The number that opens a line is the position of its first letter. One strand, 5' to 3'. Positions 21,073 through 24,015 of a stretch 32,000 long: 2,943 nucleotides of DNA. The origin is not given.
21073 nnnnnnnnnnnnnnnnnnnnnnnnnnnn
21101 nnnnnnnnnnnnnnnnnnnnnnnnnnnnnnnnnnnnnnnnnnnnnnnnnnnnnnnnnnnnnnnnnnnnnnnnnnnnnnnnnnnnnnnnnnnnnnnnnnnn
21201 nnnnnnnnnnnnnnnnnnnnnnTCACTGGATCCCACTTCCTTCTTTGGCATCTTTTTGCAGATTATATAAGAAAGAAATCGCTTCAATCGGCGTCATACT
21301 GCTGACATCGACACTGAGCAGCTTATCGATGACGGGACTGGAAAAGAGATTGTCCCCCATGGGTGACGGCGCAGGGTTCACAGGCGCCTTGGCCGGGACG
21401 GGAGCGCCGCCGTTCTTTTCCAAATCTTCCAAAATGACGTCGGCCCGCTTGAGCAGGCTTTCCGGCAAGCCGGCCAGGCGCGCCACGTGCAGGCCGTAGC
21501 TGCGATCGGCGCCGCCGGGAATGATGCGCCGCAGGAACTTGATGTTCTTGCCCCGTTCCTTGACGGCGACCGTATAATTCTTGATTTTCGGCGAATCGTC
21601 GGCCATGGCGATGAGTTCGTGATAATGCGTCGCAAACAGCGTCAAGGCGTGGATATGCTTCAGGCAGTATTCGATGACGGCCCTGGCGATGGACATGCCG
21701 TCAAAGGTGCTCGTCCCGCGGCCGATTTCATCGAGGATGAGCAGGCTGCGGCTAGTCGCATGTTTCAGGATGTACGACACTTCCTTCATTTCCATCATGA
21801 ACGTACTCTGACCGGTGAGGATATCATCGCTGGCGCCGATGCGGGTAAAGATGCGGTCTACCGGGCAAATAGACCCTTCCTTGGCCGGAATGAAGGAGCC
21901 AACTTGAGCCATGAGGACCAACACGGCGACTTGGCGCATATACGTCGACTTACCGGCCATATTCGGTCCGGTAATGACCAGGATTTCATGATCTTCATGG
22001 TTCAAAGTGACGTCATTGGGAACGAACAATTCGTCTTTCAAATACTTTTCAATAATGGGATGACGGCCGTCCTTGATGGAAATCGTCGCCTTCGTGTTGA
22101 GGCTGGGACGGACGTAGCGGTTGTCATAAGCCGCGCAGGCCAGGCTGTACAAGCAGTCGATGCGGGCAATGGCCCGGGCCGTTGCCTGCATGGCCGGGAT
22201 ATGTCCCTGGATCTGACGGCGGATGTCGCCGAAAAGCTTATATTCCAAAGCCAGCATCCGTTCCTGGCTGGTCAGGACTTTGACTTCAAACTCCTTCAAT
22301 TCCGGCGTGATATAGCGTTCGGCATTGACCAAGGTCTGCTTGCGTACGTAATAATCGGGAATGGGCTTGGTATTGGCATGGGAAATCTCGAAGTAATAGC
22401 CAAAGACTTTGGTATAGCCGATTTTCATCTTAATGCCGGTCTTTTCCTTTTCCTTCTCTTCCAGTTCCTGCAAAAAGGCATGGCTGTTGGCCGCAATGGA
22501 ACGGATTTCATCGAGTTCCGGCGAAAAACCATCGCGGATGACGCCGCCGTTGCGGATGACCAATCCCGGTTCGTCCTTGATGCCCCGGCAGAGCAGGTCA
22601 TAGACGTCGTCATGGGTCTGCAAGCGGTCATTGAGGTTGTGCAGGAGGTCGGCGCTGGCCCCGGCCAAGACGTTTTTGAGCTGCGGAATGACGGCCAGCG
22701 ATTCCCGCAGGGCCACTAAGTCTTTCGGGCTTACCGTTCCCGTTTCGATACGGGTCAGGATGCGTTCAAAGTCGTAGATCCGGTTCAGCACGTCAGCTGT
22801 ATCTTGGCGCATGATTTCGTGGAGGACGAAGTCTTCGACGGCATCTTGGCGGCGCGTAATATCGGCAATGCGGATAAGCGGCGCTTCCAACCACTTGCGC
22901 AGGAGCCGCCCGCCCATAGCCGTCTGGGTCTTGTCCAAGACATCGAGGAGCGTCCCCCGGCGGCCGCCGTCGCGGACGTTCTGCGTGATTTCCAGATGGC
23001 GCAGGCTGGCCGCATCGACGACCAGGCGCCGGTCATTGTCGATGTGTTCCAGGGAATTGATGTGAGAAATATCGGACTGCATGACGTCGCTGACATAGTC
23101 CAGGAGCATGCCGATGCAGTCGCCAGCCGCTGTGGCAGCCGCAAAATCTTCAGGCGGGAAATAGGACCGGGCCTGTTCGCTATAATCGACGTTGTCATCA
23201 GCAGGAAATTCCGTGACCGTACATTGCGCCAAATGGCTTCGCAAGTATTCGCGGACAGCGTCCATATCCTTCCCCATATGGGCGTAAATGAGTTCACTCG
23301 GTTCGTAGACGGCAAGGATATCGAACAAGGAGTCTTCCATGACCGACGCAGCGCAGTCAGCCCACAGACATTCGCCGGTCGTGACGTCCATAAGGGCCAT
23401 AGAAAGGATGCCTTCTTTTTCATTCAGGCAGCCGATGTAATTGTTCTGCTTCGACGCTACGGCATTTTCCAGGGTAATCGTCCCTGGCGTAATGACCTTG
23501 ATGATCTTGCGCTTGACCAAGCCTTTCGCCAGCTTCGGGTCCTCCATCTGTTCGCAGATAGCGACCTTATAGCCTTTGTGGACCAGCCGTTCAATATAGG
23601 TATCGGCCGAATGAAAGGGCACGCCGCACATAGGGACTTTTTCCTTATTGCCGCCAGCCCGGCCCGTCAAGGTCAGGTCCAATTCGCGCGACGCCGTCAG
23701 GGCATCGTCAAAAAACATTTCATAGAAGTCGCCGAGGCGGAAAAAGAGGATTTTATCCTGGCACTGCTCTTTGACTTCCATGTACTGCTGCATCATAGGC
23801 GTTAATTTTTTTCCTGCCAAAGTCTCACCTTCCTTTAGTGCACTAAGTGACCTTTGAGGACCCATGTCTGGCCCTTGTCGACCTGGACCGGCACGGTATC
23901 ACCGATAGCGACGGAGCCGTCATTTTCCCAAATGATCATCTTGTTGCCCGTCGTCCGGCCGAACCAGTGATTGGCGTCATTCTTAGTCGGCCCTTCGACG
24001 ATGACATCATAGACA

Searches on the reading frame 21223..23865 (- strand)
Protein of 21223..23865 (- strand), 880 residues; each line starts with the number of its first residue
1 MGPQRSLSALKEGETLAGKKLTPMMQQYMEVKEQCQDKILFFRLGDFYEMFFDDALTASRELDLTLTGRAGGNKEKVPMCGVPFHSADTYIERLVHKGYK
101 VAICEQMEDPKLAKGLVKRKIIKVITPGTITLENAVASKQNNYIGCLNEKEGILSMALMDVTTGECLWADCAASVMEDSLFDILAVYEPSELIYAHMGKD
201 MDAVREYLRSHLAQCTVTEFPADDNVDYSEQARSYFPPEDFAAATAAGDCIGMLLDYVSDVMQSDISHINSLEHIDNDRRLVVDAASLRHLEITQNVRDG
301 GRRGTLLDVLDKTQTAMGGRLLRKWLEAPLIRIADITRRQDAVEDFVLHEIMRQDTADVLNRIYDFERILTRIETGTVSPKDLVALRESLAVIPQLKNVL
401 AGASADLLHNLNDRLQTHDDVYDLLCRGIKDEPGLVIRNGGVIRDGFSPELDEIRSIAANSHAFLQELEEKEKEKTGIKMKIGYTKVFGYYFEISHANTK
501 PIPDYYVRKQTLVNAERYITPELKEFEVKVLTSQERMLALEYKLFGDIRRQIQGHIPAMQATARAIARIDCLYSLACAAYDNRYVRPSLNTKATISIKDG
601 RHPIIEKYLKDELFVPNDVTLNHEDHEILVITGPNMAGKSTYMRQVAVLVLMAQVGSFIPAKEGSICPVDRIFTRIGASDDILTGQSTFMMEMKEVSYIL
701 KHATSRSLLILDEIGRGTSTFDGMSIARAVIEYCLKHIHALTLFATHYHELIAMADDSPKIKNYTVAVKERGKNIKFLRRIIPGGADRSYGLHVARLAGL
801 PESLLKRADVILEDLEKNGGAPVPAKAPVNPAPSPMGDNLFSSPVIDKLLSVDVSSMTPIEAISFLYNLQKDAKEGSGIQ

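Call 31: find_encoding_contigs(protein=window:21223-23865:-, flank=6000, max_places=10)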
Protein window:21223-23865:- (880 aa): 1 contig read that carries it; 1 place shown.
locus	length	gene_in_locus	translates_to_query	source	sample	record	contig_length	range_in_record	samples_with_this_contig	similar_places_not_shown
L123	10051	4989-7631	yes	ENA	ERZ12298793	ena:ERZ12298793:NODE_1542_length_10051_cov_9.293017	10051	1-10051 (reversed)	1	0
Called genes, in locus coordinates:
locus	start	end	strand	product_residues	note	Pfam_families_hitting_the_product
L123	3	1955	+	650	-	?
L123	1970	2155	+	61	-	PF04221:RelB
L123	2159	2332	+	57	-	-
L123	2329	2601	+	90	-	-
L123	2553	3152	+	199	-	PF13551:HTH_29 (faint), PF25601:AAA_lid_14, PF02796:HTH_7 (weak), PF13384:HTH_23 (weak)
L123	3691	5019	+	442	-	PF00919:UPF0004, PF04055:Radical_SAM, PF01938:TRAM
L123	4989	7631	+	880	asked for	PF01624:MutS_I, PF05188:MutS_II (weak), PF05192:MutS_III, PF05190:MutS_IV, PF00488:MutS_V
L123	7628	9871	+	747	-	PF02518:HATPase_c (weak), PF13589:HATPase_c_3, PF01119:DNA_mis_repair, PF08676:MutL_C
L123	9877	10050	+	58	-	?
